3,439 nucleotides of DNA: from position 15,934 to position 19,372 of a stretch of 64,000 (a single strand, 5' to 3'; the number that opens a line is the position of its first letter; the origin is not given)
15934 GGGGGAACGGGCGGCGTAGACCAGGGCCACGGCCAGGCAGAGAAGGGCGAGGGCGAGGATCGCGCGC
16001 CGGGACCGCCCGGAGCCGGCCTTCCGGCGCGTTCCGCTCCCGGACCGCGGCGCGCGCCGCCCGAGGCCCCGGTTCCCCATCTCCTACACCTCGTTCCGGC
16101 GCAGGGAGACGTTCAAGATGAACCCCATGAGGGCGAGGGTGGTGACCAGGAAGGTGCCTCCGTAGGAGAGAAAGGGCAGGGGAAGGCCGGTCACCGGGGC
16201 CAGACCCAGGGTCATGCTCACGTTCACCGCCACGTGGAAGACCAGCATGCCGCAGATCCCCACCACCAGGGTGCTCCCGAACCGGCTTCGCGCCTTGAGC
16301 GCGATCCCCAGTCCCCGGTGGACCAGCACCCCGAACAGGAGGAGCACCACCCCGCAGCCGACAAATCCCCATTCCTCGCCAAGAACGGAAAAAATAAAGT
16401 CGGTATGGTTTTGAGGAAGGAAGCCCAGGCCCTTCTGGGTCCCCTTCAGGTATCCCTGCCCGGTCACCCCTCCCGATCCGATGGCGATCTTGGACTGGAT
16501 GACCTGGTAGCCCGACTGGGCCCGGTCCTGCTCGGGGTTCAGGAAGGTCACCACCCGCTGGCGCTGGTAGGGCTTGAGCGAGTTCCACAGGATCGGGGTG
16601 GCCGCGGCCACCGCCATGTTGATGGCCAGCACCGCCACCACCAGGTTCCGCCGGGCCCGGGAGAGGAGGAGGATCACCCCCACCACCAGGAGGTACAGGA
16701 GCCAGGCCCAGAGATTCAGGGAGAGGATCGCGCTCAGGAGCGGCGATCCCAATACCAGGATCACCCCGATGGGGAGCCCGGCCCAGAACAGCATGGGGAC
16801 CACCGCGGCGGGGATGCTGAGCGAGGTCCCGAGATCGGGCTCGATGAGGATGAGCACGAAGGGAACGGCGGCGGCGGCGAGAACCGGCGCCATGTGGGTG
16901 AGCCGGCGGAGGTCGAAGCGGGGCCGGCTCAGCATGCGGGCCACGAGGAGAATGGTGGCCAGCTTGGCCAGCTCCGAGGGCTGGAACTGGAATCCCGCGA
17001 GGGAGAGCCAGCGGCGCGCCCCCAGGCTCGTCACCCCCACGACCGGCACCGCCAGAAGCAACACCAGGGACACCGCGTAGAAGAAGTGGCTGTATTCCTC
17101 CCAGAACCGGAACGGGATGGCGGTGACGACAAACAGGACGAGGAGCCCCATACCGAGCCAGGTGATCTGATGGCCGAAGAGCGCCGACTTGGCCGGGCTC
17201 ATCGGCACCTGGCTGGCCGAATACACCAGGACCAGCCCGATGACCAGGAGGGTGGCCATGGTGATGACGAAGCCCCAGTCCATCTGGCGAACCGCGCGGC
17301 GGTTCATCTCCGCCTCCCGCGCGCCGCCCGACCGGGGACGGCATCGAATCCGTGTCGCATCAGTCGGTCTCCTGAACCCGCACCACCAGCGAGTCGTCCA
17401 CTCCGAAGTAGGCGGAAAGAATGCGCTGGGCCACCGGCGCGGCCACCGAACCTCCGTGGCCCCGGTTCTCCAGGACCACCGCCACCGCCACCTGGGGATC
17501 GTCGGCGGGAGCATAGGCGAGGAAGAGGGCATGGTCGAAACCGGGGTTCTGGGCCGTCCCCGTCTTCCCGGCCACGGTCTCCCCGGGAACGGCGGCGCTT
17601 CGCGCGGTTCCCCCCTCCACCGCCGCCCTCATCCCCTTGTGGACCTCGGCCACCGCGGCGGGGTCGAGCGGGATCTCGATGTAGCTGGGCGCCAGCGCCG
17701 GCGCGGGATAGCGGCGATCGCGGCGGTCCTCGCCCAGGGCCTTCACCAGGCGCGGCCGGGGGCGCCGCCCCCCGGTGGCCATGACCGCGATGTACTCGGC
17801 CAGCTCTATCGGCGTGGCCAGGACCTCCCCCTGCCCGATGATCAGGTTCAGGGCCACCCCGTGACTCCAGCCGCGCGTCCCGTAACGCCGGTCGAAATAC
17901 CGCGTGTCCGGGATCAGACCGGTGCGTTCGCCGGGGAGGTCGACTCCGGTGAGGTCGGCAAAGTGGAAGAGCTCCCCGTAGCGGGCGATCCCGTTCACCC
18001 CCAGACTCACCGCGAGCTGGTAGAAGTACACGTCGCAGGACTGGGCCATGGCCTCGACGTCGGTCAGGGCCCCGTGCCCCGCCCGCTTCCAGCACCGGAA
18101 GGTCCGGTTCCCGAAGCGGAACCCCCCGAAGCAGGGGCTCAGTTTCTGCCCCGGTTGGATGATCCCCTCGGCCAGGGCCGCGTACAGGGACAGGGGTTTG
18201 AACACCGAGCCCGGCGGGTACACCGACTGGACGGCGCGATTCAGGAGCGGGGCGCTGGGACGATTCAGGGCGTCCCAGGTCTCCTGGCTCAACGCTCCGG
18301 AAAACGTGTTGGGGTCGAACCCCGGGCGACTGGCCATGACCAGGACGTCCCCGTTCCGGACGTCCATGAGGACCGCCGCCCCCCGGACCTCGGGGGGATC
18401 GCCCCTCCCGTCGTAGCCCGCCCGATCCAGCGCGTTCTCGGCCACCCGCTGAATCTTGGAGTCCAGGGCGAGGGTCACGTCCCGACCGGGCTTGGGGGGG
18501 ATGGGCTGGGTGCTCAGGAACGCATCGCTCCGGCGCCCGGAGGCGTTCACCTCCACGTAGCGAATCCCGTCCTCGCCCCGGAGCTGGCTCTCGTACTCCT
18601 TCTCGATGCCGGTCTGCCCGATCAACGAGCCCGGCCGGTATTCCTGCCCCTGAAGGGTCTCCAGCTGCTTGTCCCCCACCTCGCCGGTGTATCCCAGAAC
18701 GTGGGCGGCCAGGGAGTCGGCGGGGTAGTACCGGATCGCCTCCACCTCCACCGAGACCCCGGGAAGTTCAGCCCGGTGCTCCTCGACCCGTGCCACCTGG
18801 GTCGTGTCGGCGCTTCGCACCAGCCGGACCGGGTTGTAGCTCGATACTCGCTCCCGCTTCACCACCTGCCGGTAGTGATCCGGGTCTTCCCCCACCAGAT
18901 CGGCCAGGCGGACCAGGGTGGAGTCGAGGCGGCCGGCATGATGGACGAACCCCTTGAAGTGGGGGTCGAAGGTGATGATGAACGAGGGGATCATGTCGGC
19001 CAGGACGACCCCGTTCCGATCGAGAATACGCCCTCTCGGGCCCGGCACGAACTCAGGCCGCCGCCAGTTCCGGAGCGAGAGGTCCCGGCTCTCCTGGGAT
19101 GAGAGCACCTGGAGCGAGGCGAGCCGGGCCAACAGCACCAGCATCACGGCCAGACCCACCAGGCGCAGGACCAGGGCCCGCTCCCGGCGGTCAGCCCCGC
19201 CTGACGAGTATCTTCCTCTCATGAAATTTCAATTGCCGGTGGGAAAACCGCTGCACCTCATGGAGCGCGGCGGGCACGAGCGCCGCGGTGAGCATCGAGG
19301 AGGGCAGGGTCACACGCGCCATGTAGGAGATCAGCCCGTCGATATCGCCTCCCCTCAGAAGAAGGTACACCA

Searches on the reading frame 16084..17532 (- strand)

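Call 8: search_protein_families(library=pfam, proteins=[window:16084-17532:-], max_evalue=0.001)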
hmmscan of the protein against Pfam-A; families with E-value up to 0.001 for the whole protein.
window:16084-17532:- (482 aa): 1 family
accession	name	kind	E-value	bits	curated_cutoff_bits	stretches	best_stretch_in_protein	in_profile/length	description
PF01098.24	FTSW_RODA_SPOVE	-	2.3e-99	333.2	26.4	2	276-479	156-354/356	Cell cycle protein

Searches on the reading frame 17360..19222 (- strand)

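Call 8: search_protein_families(library=pfam, proteins=[window:17360-19222:-], max_evalue=0.001)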
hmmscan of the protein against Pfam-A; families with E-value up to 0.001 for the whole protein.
window:17360-19222:- (620 aa): 2 families
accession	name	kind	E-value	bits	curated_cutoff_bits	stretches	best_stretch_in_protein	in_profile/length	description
PF00905.27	Transpeptidase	-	1.4e-58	199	22.1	1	281-602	1-298/299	Penicillin binding protein transpeptidase domain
PF03717.20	PBP_dimer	-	4.7e-45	154.7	24.4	1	60-231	3-175/180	Penicillin-binding Protein dimerisation domain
